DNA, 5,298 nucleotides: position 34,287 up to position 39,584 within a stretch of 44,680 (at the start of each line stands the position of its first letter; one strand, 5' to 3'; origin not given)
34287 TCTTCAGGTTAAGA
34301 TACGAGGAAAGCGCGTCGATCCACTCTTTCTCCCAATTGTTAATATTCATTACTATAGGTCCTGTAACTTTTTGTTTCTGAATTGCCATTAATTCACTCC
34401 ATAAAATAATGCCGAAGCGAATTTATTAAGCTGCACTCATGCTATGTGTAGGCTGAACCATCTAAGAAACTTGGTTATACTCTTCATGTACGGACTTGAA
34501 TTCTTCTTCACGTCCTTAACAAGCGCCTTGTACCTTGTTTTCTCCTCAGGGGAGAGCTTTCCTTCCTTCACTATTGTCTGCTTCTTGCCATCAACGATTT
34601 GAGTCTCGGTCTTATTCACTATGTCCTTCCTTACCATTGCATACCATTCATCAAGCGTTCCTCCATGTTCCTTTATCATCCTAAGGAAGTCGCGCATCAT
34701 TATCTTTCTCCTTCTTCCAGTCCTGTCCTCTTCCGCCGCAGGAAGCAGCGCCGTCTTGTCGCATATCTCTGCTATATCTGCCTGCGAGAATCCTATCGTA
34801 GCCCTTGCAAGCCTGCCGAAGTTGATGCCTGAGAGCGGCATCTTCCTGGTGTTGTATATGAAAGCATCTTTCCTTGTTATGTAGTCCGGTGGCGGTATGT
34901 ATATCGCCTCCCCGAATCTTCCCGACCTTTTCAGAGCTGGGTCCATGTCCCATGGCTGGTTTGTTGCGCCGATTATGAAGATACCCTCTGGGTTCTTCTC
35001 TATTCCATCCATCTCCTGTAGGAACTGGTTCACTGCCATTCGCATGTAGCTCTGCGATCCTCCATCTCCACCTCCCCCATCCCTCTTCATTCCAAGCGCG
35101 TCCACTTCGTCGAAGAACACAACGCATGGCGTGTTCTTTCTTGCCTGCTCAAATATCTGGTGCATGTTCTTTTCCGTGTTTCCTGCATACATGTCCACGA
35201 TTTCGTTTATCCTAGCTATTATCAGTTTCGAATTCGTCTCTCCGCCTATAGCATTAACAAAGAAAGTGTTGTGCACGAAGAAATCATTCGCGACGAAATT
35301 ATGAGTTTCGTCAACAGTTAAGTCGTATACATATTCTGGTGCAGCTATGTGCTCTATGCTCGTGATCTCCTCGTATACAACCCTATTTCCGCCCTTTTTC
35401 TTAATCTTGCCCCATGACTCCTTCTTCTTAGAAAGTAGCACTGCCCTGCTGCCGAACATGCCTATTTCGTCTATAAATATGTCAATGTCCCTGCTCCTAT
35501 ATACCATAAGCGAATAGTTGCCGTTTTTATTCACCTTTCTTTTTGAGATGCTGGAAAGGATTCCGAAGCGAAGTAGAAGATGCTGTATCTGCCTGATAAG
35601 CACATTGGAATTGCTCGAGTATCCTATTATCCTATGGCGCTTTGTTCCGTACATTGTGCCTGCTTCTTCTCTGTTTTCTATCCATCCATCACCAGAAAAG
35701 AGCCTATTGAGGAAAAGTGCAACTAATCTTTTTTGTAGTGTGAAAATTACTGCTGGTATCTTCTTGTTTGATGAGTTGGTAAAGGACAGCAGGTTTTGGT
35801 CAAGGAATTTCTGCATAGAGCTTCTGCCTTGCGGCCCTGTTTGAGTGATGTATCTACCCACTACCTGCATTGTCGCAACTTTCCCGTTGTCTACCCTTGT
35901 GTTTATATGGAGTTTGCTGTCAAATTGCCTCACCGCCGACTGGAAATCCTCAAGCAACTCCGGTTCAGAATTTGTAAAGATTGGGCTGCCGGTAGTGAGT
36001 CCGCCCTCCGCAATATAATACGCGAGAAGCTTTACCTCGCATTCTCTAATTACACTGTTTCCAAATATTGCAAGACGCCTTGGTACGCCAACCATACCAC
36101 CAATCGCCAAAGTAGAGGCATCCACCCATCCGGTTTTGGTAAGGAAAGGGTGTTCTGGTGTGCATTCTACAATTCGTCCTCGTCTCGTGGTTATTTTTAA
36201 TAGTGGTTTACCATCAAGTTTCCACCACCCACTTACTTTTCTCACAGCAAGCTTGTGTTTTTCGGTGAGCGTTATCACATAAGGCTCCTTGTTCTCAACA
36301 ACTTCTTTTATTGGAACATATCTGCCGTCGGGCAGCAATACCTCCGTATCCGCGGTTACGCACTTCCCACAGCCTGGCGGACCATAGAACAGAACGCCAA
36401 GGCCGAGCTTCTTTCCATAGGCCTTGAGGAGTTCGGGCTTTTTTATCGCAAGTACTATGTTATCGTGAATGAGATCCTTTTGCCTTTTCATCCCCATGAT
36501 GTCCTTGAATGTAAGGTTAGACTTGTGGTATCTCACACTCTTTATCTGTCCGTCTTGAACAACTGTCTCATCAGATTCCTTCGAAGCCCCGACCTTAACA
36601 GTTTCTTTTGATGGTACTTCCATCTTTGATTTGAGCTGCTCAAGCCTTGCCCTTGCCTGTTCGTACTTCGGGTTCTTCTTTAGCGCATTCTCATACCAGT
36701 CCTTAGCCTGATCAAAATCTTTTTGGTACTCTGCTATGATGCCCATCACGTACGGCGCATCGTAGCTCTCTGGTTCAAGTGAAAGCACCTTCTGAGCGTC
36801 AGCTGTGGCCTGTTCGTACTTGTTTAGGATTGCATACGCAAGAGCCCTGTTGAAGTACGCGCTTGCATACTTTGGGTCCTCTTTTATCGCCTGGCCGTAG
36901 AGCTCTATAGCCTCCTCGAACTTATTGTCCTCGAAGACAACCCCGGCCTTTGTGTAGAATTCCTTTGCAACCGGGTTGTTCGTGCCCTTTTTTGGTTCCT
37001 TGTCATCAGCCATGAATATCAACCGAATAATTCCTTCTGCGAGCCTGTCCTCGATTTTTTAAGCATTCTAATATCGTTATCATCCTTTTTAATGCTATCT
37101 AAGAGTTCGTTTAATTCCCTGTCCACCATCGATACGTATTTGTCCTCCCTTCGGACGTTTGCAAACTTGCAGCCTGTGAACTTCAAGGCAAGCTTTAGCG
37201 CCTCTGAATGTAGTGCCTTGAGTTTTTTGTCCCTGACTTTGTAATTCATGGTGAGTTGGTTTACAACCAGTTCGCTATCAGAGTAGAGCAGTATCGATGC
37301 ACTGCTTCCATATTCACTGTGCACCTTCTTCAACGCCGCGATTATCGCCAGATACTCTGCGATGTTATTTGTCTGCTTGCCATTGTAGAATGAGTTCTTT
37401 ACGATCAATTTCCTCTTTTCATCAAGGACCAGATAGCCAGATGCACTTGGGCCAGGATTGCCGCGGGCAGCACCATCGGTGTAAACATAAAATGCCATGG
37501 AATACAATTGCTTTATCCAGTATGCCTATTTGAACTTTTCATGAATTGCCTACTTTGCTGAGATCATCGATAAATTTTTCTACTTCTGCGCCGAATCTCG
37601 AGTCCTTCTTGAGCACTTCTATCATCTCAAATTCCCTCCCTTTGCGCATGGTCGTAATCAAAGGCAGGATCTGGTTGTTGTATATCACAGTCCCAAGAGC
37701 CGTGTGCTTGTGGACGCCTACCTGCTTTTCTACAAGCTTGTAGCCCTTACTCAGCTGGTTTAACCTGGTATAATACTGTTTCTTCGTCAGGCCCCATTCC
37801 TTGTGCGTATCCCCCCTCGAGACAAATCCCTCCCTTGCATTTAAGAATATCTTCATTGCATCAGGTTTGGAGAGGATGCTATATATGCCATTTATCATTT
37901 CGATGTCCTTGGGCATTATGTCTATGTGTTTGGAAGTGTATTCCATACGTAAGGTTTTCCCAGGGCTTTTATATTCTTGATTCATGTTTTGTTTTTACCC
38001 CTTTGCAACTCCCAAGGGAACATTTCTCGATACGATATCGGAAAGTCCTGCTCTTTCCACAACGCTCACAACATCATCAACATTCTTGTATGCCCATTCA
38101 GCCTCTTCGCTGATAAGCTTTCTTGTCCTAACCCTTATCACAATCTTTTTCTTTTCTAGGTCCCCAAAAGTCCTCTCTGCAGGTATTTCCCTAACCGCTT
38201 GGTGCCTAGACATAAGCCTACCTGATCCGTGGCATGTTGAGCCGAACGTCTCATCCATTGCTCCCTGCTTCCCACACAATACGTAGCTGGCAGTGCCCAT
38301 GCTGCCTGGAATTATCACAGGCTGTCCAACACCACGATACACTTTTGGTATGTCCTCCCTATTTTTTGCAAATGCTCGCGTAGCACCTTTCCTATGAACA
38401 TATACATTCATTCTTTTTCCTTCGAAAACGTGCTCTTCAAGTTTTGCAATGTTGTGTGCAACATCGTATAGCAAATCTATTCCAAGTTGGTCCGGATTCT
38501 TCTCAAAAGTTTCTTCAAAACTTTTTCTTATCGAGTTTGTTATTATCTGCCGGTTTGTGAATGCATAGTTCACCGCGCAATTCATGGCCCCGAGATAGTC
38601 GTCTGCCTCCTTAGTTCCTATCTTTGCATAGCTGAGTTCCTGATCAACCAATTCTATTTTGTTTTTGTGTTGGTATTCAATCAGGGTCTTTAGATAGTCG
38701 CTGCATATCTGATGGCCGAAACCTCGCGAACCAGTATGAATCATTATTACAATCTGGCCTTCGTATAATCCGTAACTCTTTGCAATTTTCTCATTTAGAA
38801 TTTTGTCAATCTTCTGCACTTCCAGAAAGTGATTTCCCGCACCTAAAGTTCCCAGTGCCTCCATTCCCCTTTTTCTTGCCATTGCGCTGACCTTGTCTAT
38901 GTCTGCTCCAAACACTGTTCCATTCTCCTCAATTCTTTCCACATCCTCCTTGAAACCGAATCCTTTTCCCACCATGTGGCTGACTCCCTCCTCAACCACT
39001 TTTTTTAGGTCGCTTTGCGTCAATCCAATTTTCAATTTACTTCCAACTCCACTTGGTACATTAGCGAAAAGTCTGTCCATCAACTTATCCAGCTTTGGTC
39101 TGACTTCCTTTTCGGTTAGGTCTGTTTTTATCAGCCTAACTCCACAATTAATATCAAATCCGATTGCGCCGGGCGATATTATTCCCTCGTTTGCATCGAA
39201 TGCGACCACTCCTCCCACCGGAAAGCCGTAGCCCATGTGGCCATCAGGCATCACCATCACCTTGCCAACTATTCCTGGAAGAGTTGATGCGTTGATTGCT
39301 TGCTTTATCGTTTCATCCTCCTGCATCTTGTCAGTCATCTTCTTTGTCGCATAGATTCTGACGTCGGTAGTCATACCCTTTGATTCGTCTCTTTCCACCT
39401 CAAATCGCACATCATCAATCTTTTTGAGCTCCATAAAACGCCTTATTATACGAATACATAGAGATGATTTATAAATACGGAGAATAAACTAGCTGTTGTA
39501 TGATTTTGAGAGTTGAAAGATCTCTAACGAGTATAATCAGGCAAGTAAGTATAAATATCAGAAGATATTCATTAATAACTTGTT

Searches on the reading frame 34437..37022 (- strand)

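Call 54: search_protein_families(library=pfam, max_evalue=0.00001, proteins=[window:34437-37022:-])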
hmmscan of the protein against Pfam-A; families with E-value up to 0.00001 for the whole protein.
window:34437-37022:- (861 aa): 12 families
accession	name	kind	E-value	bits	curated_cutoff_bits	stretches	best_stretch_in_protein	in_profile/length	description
PF00004.35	AAA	-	6.4e-32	111.2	21.2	1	586-710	12-130/131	ATPase family associated with various cellular activities (AAA)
PF14890.11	Intein_splicing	-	7.2e-28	97.8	35.8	1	229-585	2-155/155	Intein splicing domain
PF14528.11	LAGLIDADG_3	-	4e-20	72.3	22.5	1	434-521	3-82/82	LAGLIDADG-like domain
PF00515.34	TPR_1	-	2.1e-16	59.4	27.8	1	53-85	1-33/34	Tetratricopeptide repeat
PF07719.23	TPR_2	-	7.3e-15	54.2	27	0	53-85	1-33/34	Tetratricopeptide repeat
PF13432.12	TPR_16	-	8.6e-10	39.3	32.7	1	31-80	9-58/65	Tetratricopeptide repeat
PF13414.12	TPR_11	-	1.7e-09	37.6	26.8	1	30-64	5-39/42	TPR repeat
PF13181.12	TPR_8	-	2.1e-08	34.1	25.7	0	53-85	1-33/34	Tetratricopeptide repeat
PF14559.12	TPR_19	-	7.6e-08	33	25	0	30-72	2-44/68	Tetratricopeptide repeat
PF13431.12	TPR_17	-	2.7e-07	30.7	24.4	0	41-72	1-32/34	Tetratricopeptide repeat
PF13428.12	TPR_14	-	1.4e-06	28.8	23.5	0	96-127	10-41/44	Tetratricopeptide repeat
PF25575.1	TPR_BSK1_C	-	3.3e-06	27.4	42.2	1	26-91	49-115/118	Serine/threonine-protein kinase BSK1-like, TPR repeats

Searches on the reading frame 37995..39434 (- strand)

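Call 54: search_protein_families(library=pfam, max_evalue=0.00001, proteins=[window:37995-39434:-])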
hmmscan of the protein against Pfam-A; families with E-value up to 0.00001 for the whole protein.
window:37995-39434:- (479 aa): 1 family
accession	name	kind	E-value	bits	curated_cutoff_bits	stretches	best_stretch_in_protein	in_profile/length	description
PF01139.22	RtcB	-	3.3e-166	554.2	27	1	45-479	1-426/426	tRNA-splicing ligase RtcB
